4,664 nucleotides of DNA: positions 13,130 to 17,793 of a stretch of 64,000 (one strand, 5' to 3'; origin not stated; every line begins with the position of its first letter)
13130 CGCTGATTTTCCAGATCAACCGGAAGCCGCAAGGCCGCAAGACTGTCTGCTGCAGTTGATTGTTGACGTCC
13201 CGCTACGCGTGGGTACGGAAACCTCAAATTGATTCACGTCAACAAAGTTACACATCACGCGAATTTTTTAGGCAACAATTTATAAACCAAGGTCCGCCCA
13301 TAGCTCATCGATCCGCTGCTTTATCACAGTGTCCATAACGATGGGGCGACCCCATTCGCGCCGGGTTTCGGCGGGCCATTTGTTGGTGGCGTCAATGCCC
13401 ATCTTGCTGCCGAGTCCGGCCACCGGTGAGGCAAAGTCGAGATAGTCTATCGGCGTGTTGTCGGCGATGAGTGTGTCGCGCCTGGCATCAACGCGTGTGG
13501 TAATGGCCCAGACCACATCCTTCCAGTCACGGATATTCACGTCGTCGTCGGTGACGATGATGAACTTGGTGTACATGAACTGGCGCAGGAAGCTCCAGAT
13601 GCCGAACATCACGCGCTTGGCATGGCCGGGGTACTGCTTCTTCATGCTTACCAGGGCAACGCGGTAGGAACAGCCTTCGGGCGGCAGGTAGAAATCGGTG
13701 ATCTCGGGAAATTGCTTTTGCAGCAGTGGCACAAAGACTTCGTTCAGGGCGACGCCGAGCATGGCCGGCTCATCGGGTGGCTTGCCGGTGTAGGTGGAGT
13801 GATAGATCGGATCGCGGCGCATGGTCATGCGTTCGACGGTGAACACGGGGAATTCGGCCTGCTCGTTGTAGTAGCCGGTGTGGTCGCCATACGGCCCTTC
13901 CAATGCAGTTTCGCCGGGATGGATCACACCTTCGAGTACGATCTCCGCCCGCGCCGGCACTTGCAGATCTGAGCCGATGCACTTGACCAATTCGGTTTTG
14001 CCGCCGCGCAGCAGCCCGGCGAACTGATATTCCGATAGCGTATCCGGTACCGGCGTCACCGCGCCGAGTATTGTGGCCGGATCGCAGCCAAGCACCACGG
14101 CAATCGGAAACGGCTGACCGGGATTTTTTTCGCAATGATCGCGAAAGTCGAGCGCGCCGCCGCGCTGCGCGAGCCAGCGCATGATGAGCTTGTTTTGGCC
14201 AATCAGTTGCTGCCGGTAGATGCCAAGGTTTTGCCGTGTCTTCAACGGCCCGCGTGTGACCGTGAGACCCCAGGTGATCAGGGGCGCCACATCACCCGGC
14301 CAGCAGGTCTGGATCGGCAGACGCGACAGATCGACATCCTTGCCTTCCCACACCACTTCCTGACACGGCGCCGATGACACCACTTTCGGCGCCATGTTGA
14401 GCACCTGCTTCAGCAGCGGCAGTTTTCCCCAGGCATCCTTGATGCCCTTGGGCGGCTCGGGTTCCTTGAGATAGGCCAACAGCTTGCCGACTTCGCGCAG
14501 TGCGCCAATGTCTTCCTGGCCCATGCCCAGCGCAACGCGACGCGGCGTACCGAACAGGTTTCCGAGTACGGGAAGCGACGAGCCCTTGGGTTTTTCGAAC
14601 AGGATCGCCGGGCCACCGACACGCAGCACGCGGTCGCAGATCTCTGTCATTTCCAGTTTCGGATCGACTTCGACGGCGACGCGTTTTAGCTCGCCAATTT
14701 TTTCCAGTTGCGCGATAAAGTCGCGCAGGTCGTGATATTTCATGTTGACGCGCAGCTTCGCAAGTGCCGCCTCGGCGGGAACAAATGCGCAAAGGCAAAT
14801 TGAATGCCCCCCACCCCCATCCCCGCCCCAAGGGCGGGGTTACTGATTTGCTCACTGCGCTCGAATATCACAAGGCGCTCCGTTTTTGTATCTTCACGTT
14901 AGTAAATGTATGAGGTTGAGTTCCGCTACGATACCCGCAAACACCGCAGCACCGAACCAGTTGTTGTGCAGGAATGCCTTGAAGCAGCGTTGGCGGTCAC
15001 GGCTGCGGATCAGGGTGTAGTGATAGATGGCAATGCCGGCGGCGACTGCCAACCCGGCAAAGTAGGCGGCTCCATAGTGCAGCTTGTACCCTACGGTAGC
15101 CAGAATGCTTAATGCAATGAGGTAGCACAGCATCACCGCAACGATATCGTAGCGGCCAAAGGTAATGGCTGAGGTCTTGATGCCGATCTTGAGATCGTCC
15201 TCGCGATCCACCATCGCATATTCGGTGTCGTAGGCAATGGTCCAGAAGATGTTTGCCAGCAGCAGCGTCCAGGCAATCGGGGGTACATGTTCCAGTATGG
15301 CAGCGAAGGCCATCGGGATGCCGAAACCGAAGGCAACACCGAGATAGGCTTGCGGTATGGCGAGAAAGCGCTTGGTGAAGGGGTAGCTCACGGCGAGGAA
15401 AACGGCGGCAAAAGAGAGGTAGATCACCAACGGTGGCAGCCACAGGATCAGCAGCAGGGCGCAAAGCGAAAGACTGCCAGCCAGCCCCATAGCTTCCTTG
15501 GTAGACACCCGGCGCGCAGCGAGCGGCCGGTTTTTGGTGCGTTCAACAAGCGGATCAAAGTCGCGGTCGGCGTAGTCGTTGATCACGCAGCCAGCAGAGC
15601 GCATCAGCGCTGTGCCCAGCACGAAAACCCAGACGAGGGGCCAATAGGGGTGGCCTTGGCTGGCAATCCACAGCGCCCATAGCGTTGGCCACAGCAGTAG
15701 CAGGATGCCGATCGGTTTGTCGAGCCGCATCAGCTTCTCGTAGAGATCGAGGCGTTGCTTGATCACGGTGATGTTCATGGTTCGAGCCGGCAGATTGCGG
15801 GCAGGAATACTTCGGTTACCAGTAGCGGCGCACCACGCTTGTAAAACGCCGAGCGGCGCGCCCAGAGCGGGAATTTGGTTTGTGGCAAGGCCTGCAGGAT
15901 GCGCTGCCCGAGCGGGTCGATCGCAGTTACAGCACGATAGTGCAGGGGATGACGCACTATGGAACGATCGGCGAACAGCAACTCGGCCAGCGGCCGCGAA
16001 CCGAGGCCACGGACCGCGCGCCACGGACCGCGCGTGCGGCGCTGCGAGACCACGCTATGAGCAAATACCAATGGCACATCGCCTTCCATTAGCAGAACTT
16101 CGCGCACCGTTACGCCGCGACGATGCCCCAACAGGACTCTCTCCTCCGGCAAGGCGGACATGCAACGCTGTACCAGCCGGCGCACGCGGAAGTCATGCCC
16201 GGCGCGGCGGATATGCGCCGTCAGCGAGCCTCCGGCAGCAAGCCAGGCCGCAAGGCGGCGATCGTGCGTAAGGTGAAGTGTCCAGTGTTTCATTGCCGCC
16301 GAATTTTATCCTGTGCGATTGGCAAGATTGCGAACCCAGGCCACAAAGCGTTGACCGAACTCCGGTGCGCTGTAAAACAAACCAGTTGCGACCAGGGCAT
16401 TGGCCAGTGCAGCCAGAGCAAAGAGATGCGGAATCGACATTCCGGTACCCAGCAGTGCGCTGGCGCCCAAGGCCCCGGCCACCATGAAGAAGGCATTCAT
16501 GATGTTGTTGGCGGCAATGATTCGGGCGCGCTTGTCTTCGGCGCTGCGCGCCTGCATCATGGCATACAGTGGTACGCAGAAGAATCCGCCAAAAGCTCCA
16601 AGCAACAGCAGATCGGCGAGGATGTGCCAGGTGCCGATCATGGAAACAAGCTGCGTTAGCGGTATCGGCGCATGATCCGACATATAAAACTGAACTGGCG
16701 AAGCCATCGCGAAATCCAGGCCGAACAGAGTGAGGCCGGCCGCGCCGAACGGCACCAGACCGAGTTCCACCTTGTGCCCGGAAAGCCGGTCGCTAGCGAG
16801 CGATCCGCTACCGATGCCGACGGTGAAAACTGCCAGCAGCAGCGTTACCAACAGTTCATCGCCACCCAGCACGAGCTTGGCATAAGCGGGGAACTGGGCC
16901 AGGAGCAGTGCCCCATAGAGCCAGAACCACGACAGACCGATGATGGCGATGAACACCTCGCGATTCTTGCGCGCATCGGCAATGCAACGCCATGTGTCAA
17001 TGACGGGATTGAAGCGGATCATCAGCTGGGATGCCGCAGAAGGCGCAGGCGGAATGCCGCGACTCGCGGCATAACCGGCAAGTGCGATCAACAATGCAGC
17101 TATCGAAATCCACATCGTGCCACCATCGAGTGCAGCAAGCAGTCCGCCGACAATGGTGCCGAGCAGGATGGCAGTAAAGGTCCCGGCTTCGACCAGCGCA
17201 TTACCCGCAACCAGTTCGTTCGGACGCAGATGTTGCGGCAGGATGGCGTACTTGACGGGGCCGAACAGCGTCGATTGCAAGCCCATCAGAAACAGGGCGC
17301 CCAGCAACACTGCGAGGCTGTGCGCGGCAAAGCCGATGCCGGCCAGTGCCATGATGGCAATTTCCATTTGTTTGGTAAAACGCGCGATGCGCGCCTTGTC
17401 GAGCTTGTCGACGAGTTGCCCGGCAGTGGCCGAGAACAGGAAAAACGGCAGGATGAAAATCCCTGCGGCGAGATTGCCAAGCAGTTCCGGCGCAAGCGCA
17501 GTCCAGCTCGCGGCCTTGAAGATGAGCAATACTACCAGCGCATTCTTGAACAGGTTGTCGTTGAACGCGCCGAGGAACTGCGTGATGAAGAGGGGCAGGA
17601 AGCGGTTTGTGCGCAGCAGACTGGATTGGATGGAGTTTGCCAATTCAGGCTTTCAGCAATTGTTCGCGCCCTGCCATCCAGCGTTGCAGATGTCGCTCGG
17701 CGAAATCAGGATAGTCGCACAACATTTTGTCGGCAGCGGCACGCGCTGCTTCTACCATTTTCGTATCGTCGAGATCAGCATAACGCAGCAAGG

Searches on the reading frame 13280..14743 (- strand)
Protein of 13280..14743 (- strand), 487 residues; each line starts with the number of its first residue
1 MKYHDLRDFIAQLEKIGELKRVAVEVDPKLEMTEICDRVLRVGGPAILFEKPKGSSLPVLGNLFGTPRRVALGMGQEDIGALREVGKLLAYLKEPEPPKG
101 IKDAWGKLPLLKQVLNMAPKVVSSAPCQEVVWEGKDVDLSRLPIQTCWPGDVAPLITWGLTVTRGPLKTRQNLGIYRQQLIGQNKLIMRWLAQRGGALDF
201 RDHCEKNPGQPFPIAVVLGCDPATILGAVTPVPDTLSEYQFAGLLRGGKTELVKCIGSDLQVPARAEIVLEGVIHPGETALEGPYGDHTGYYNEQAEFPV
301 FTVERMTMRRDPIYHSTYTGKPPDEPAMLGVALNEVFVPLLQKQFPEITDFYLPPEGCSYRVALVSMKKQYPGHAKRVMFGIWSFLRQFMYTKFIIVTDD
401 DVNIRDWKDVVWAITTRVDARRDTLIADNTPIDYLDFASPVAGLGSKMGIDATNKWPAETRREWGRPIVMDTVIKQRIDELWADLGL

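Call 45: search_protein_families(library=pfam, proteins=[window:13280-14743:-], max_evalue=0.0001)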
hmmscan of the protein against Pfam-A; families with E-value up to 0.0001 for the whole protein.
window:13280-14743:- (487 aa): 3 families
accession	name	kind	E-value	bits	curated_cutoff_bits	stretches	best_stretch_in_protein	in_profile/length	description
PF01977.22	UbiD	-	7e-83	277.3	23.3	1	122-322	3-206/206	3-octaprenyl-4-hydroxybenzoate carboxy-lyase Rift-related domain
PF20696.2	UbiD_C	-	3.8e-47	159.9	24.2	1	328-452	2-127/127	3-octaprenyl-4-hydroxybenzoate carboxy-lyase C-terminal domain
PF20695.2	UbiD_N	-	1.5e-27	95.9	24.3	1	10-89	1-78/78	3-octaprenyl-4-hydroxybenzoate carboxy-lyase N-terminal domain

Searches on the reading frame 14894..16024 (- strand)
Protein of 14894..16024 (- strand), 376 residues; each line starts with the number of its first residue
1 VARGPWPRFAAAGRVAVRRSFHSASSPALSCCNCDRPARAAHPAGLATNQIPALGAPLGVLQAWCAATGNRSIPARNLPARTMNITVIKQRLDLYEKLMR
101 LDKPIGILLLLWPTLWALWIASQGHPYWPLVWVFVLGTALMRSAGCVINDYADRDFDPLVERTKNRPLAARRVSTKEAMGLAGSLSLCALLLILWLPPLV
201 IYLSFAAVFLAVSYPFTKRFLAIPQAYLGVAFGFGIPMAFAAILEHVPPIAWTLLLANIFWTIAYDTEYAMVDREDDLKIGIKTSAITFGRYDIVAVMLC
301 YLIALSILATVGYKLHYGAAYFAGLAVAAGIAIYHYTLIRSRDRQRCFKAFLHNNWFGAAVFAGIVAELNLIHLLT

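Call 45: search_protein_families(library=pfam, proteins=[window:14894-16024:-], max_evalue=0.0001)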
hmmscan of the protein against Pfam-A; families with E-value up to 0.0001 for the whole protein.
window:14894-16024:- (376 aa): 1 family
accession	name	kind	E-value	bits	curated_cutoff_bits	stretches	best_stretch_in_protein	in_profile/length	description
PF01040.23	UbiA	-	6.1e-68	229.2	34.2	1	110-355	1-249/250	UbiA prenyltransferase family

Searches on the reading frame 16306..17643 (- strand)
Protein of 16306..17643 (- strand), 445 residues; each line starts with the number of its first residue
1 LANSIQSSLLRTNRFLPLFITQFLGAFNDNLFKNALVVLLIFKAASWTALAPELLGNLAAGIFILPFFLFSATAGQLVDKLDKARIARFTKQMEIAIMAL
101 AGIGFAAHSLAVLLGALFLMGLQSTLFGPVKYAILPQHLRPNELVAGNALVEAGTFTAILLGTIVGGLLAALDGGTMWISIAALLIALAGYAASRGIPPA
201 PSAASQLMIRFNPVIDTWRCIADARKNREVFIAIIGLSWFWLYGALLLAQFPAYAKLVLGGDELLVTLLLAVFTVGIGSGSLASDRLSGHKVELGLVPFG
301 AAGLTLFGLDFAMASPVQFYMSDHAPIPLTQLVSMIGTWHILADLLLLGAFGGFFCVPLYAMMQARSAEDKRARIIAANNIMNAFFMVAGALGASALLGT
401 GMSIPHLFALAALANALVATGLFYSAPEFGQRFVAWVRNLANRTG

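Call 45: search_protein_families(library=pfam, proteins=[window:16306-17643:-], max_evalue=0.0001)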
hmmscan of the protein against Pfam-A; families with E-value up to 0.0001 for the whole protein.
window:16306-17643:- (445 aa): 2 families
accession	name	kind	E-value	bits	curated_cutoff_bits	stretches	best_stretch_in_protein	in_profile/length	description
PF07690.21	MFS_1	-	3.4e-15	56.3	33.4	1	18-317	1-291/347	Major Facilitator Superfamily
PF05977.19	MFS_3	-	3e-07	29.7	27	1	65-316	56-306/524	Transmembrane secretion effector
